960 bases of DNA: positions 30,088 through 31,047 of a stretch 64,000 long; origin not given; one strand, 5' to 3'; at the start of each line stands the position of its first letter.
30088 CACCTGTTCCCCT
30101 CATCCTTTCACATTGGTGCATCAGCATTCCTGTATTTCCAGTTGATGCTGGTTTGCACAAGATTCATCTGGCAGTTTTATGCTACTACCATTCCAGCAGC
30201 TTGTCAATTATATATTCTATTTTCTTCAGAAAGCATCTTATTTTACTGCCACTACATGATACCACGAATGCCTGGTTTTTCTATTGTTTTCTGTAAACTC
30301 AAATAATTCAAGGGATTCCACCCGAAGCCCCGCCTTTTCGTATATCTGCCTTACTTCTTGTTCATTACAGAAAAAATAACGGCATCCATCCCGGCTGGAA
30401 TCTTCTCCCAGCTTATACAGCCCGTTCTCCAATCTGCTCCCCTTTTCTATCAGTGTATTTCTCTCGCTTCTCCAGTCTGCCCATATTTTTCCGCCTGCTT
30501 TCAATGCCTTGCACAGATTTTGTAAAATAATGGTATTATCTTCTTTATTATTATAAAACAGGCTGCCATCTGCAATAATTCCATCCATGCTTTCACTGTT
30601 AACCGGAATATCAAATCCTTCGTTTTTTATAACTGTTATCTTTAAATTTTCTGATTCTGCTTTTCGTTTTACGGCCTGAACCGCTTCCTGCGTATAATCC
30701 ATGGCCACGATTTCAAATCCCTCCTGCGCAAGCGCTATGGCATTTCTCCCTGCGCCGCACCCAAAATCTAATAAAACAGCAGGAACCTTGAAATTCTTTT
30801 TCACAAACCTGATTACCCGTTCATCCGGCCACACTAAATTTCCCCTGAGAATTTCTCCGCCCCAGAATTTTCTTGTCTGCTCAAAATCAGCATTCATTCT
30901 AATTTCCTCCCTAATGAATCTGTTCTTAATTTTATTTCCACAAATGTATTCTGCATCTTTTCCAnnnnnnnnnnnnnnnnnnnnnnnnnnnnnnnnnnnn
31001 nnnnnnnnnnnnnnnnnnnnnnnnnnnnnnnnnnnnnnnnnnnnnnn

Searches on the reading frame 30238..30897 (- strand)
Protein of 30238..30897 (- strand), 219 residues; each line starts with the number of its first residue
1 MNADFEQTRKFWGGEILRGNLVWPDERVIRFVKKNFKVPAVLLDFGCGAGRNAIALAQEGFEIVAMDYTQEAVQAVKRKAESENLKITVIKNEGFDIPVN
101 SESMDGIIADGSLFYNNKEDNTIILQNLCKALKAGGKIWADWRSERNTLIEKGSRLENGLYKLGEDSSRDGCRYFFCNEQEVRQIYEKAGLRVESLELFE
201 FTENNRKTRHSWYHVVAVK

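Call 20: search_protein_families(library=pfam, proteins=[window:30238-30897:-], max_evalue=0.01)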
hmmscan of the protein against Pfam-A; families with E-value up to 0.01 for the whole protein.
window:30238-30897:- (219 aa): 13 families
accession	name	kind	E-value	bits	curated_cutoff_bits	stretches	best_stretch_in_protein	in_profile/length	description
PF13649.12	Methyltransf_25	-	1.2e-16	61.6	27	1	43-136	2-97/97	Methyltransferase domain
PF13847.12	Methyltransf_31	-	8.5e-15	55.1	27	1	41-189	6-144/145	Methyltransferase domain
PF08241.18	Methyltransf_11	-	1.6e-14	54.8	21.2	1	43-139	1-94/95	Methyltransferase domain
PF03848.20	TehB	-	4e-11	43.2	20.4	1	38-136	30-128/193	Tellurite resistance protein TehB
PF13489.12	Methyltransf_23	-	4.2e-11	43.3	27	1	28-195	13-163/164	Methyltransferase domain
PF08242.18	Methyltransf_12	-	4.3e-10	40.7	30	1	43-138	1-98/98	Methyltransferase domain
PF05175.20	MTS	-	7.7e-08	32.6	23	1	41-139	34-137/170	Methyltransferase small domain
PF01209.24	Ubie_methyltran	-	5.3e-06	26.4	20.1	1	35-139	44-150/233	ubiE/COQ5 methyltransferase family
PF06325.19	PrmA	-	0.00026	21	22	1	39-109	162-232/296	Ribosomal protein L11 methyltransferase (PrmA)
PF09445.16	Methyltransf_15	-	0.00047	20.2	22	1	41-91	3-55/165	RNA cap guanine-N2 methyltransferase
PF05724.17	TPMT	-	0.00074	19.7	26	1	28-84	26-84/218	Thiopurine S-methyltransferase (TPMT)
PF00891.24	Methyltransf_2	-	0.0018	18.1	22.3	1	27-138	53-162/210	O-methyltransferase domain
PF24675.1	NpmA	-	0.0023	17.7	60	0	35-83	20-70/214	16S rRNA (adenine(1408)-N(1))-methyltransferase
